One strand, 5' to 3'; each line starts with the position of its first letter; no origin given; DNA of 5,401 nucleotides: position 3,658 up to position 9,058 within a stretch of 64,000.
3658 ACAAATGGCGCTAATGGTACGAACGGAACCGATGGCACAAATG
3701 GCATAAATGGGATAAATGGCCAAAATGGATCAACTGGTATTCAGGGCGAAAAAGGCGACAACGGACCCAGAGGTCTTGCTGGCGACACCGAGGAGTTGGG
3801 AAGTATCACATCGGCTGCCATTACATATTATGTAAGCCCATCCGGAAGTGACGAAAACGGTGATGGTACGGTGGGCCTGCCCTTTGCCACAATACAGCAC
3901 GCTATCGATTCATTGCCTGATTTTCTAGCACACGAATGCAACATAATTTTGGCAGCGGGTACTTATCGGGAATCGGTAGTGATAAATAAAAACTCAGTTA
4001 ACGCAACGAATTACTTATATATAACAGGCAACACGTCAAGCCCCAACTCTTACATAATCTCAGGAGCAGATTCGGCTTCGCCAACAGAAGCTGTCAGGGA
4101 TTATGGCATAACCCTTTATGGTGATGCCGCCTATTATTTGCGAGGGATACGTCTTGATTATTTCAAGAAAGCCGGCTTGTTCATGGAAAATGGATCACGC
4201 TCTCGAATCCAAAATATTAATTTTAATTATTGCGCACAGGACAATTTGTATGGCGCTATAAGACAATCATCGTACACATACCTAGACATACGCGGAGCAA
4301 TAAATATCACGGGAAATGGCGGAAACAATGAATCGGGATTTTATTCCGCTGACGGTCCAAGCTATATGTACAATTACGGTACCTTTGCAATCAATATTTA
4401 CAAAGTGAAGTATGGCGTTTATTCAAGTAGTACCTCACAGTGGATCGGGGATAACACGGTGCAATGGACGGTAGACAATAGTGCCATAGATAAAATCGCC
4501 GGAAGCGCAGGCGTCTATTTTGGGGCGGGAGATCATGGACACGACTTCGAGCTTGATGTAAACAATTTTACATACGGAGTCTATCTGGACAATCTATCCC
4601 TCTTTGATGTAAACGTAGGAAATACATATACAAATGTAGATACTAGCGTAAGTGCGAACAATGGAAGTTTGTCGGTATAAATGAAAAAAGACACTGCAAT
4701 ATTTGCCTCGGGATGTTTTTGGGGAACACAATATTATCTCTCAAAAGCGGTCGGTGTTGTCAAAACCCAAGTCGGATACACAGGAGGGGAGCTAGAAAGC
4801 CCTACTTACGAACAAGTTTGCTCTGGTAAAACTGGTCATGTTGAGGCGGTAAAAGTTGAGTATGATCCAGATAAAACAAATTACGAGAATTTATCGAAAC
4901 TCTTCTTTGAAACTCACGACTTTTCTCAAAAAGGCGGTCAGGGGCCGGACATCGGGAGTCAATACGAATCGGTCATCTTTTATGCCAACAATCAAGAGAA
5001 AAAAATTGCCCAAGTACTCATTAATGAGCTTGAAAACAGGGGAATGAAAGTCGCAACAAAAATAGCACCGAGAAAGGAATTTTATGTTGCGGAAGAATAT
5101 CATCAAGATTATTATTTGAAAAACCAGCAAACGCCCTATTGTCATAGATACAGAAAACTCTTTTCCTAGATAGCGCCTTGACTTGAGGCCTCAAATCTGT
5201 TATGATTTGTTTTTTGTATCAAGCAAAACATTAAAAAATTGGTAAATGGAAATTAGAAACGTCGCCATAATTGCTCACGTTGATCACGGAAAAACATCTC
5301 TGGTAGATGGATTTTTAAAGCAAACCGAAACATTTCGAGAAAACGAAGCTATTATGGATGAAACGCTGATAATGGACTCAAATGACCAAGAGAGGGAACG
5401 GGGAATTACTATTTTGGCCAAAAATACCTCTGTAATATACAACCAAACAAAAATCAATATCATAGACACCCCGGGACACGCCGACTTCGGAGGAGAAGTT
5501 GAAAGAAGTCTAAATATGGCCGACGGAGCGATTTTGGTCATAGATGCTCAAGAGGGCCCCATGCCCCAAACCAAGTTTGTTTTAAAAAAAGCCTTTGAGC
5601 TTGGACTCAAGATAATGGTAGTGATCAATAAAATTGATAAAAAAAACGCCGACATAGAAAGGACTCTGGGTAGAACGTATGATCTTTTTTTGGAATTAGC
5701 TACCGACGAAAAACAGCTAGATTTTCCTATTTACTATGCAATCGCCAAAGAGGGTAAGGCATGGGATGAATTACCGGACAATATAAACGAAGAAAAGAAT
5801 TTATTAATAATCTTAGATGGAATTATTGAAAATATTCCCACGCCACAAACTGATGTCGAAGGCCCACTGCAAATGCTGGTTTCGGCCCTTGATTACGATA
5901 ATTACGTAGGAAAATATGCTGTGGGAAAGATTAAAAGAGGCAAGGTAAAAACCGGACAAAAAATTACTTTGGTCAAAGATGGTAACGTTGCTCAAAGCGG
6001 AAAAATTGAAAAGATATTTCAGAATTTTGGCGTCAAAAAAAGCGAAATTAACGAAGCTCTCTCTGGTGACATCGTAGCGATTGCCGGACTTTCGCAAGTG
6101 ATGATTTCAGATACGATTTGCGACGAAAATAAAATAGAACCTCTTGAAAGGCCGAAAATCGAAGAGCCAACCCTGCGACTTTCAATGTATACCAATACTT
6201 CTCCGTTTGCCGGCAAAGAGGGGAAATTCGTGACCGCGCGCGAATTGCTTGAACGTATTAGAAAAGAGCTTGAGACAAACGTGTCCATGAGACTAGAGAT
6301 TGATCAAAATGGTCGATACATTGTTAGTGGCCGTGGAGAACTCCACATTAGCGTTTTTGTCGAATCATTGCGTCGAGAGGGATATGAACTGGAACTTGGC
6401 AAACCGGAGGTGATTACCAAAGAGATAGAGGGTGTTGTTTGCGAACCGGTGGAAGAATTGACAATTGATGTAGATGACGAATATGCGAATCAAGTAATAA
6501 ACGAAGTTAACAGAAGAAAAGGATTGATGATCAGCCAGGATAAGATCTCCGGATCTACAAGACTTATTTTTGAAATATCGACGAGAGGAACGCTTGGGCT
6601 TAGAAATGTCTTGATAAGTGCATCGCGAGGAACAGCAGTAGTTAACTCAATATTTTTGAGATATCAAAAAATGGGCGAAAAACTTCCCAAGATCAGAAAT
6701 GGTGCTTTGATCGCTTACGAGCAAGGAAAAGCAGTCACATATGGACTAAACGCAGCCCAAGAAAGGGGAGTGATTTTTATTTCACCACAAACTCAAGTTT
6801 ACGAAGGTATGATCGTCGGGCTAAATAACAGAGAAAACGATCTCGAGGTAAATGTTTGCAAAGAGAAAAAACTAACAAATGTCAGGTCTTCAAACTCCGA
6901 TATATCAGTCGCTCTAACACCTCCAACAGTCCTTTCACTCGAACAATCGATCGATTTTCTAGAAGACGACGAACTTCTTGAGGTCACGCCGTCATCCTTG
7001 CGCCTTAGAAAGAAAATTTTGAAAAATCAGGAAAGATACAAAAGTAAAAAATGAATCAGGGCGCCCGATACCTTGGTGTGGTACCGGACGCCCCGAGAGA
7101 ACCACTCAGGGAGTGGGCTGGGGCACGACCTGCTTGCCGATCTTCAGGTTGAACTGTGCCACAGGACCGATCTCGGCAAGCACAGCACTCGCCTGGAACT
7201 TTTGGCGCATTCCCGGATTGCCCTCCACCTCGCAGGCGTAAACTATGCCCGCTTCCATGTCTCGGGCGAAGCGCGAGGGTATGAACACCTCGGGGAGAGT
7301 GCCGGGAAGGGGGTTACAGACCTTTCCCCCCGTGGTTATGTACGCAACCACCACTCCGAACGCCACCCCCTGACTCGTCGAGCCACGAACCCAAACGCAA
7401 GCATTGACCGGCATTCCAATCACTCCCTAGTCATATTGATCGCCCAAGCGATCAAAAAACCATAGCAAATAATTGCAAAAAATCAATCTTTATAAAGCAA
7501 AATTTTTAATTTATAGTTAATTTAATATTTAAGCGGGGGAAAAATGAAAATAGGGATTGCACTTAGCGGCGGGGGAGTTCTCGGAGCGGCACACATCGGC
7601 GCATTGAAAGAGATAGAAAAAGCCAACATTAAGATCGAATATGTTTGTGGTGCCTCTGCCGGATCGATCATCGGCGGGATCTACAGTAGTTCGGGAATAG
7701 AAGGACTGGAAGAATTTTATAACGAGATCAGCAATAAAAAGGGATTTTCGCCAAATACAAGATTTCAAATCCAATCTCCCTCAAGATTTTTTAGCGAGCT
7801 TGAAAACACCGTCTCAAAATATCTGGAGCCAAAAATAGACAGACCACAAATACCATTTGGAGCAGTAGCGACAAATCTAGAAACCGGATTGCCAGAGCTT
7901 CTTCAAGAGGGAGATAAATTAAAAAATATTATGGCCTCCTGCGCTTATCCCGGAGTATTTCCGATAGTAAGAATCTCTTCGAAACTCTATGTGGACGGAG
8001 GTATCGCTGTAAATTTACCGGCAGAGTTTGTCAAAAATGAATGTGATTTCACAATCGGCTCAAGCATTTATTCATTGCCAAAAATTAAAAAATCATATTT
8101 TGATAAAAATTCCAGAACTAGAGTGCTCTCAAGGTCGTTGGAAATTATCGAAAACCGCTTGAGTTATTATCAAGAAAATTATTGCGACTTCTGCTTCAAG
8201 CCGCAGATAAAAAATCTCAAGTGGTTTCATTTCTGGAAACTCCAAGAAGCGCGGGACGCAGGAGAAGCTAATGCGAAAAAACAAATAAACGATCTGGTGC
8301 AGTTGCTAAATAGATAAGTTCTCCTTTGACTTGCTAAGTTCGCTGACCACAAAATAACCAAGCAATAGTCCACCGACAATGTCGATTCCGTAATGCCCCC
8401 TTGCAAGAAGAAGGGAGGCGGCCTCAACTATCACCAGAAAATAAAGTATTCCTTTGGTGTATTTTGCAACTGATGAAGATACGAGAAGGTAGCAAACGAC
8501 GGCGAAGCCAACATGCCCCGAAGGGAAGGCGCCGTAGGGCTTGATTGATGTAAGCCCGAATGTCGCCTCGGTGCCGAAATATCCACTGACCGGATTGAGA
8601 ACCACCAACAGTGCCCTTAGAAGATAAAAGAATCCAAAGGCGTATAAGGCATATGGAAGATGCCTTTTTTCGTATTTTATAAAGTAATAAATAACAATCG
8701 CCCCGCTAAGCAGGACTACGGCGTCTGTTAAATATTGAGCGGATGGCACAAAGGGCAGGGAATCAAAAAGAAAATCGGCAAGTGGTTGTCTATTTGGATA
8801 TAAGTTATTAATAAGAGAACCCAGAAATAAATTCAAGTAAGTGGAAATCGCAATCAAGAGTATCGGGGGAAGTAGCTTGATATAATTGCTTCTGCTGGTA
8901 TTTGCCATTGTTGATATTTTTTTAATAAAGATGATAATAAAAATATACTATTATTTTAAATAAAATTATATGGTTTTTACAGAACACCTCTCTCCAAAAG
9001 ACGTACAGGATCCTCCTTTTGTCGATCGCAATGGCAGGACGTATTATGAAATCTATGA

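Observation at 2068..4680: Tandem pair of collagen-like (G-X-Y) stalk / beta-helix head proteins inserted between msrB and msrA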

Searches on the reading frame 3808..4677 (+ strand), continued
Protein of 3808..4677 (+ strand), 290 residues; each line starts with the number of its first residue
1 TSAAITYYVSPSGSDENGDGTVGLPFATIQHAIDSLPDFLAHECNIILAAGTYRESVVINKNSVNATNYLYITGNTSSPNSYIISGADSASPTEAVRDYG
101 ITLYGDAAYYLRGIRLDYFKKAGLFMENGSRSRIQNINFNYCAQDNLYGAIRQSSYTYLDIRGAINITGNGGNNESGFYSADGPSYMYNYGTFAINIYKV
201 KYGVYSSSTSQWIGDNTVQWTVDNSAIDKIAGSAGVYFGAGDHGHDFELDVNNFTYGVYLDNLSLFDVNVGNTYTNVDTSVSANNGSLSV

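Call 50: search_solved_structures(query=A1, max_evalue=10, show_alignments=3)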
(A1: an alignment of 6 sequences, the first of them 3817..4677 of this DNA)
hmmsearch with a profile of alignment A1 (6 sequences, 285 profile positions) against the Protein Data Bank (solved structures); distinct sequences matched with E-value up to 10: 6.
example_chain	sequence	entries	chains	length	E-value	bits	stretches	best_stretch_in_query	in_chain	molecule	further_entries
8fa3_A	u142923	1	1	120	0.0099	18.4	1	4-70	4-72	Asparagine--tRNA ligase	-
1gq8_A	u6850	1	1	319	0.024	17.2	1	22-163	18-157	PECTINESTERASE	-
4zya_A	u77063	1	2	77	0.094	15.2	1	5-33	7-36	Asparagine--tRNA ligase, cytoplasmic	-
8t7z_A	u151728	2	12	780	0.45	13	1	126-220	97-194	Alpha-glucosidase yicI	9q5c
8tc8_A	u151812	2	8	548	0.47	12.9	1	5-32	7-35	Asparagine--tRNA ligase, cytoplasmic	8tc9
9v6l_D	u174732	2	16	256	0.79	12.2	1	15-84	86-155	Biofilm formation protein PslD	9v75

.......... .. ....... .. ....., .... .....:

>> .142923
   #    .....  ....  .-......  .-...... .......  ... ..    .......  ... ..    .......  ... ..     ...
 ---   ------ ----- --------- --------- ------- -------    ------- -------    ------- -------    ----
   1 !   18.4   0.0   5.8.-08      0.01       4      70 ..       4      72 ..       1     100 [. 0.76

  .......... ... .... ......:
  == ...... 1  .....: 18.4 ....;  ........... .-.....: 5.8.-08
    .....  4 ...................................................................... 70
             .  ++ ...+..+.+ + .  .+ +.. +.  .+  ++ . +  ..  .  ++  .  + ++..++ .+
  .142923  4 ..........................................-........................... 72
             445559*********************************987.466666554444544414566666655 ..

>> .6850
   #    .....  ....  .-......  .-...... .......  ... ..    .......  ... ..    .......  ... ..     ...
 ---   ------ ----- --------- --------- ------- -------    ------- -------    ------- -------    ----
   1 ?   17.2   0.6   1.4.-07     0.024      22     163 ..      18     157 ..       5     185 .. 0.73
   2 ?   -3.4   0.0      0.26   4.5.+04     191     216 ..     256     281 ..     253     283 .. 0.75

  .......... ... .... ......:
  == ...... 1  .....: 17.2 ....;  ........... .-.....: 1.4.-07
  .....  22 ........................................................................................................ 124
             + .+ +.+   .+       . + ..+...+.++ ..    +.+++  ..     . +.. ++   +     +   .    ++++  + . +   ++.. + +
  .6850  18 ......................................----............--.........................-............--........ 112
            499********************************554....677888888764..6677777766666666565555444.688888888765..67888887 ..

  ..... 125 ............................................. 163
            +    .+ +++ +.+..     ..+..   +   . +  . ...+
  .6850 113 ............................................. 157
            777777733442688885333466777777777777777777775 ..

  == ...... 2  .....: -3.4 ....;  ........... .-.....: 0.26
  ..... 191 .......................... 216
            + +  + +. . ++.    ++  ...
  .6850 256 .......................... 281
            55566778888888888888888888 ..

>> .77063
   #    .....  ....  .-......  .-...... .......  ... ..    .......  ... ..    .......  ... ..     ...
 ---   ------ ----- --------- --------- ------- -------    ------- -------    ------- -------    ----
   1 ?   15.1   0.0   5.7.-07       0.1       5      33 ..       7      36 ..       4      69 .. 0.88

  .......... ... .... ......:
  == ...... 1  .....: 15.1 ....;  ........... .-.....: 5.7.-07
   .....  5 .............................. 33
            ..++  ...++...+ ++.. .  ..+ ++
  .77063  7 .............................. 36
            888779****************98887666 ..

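Call 60: find_encoding_contigs(protein=P0007, flank=8000, max_places=2)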
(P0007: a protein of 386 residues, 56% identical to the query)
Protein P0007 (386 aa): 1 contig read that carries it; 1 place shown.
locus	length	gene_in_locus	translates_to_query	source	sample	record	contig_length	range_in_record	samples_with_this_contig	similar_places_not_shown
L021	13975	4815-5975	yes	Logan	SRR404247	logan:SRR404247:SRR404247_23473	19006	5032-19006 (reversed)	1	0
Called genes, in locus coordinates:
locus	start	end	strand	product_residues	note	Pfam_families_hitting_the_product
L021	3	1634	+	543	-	?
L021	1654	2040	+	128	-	-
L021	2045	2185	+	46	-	-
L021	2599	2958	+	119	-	-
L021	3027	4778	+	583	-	-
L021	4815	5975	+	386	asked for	-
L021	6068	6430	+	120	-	PF06541:ABC_trans_CmpB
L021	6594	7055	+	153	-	PF01832:Glucosaminidase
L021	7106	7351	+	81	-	PF12844:HTH_19 (weak), PF13443:HTH_26, PF13560:HTH_31 (weak), PF01381:HTH_3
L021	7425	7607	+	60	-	-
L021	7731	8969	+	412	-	PF00464:SHMT, PF00155:Aminotran_1_2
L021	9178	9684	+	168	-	PF01966:HD (weak)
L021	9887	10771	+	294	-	PF02645:DegV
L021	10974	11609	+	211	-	PF02589:LUD_dom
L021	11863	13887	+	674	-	PF01751:Toprim, PF01131:Topoisom_bac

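Call 82: search_dna_similar(query=window:3817-4677:+, collection=phages, mode=protein, max_evalue=0.001, max_rows=15)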
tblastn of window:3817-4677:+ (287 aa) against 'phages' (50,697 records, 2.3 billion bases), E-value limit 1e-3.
Records with a match: 9; places in all: 9; records where one place covers at least 80% of the query: 0.
Best place of each record, by identity: <60% 9.
By first word of the organism name: Staphylococcus 4; Listeria 2; Caudoviricetes 1; Salmonella 1; Enterococcus 1.
By host as written in the record: Staphylococcus sp. 3; Listeria monocytogenes 2; - 1; Salmonella enterica subsp. enterica serovar Infantis 1; Staphylococcus aureus 1; Enterococcus faecium 4995/20 1.
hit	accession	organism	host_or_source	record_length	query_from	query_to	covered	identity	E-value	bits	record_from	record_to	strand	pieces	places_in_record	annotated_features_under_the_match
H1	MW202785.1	Caudoviricetes sp.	Manatee Spring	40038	1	145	51%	28.7%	9e-5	50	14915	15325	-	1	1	tail fiber protein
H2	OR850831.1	Salmonella phage S.Inf 5-2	Salmonella enterica subsp. enterica ...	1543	2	57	20%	44.6%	1e-4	49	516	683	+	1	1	record has no annotation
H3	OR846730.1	Listeria phage LM 4-11-1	Listeria monocytogenes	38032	2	57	20%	44.6%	2e-4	49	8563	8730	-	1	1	record has no annotation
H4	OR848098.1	Listeria phage LM 4-14-1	Listeria monocytogenes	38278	2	57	20%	44.6%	2e-4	49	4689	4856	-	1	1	record has no annotation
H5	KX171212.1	Staphylococcus phage vB_SscM-1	Staphylococcus sp.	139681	5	56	18%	46.2%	4e-4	47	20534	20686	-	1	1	hypothetical protein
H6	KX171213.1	Staphylococcus phage vB_SscM-2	Staphylococcus sp.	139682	5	56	18%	46.2%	4e-4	47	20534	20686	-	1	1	hypothetical protein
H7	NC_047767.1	Staphylococcus phage vB_SscM-1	Staphylococcus sp.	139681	5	56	18%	46.2%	4e-4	47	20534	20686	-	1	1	hypothetical protein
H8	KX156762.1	Staphylococcus phage vB_SauS_IMEP5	Staphylococcus aureus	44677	1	56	20%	39.3%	1e-5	52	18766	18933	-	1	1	tail fiber protein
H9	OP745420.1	Enterococcus phage 4995_2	Enterococcus faecium 4995/20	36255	2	56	19%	40.0%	5e-4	47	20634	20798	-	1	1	record has no annotation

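Call 84: find_encoding_contigs(protein=P0011, flank=6000, max_places=3)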
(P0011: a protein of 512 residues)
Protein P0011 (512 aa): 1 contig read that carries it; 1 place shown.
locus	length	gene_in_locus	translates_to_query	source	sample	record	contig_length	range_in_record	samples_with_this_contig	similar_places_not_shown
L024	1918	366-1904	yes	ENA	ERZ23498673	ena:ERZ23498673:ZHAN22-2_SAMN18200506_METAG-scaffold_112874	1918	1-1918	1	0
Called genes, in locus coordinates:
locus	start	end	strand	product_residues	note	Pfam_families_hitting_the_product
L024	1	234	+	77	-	?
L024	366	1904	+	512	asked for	-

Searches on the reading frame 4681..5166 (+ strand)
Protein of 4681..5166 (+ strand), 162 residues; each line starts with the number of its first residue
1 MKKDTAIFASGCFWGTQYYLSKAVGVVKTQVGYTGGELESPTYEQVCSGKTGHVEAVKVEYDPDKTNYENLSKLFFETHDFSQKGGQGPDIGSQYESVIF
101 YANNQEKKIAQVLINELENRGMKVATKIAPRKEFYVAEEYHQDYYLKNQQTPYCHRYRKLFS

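Call 3: search_protein_families(library=pfam, proteins=[window:4681-5166:+], max_evalue=1)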
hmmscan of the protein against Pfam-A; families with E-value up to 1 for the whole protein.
window:4681-5166:+ (162 aa): 2 families
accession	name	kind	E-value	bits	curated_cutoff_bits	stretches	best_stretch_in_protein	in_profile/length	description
PF01625.27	PMSR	-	1.8e-58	197.6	23.7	1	5-155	1-153/153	Peptide methionine sulfoxide reductase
PF18822.6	CdvA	-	0.019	15.4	30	0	26-80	63-117/123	CdvA-like coiled-coil domain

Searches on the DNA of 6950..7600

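Call 28: search_rna_families(source=window, start=6950, end=7600, threshold=evalue, max_evalue=1)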
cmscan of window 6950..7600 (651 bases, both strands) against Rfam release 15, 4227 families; matches with E-value up to 1: 1.
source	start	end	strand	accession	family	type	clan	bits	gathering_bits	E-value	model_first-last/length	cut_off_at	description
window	7056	7135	-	RF01812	Pxr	Gene; sRNA;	-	18.9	80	0.73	1-109/109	no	Pxr regulatory sRNA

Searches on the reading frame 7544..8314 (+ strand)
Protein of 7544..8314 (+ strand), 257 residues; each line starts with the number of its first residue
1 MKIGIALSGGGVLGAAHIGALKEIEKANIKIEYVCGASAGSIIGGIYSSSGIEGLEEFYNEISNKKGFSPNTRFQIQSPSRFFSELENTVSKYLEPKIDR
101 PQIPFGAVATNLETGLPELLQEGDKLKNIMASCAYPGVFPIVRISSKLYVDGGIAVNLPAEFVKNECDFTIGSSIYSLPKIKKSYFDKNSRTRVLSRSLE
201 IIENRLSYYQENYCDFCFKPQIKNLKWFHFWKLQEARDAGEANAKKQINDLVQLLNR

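Call 66: search_protein_families(library=pfam, proteins=[window:7544-8314:+], max_evalue=0.001)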
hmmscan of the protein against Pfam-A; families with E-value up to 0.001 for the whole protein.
window:7544-8314:+ (257 aa): 1 family
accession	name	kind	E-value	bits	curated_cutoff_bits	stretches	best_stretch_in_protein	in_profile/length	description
PF01734.28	Patatin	-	3.9e-27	96.1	27.7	1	5-161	1-188/191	Patatin-like phospholipase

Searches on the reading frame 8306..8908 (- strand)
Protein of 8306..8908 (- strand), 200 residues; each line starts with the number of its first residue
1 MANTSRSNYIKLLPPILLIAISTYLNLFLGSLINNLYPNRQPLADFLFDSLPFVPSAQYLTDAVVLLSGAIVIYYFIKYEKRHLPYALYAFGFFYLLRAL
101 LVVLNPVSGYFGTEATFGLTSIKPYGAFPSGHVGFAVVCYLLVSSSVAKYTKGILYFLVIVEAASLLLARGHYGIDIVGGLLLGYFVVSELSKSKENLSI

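Call 66: search_protein_families(library=pfam, proteins=[window:8306-8908:-], max_evalue=0.001)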
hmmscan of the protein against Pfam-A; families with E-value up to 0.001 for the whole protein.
window:8306-8908:- (200 aa): 4 families
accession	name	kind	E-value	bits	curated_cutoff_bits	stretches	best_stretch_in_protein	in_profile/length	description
PF01569.27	PAP2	-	3.4e-08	33.7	27.2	1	123-189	46-119/130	PAP2 superfamily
PF14378.12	PAP2_3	-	2.6e-07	31.1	27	1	119-185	116-185/190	PAP2 superfamily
PF24788.1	AtPDCT1_2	-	3e-07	30.8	27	1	78-187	45-154/160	AtPDCT1/2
PF14360.12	PAP2_C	-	1.2e-06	29.4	27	1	130-188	8-69/74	PAP2 superfamily C-terminal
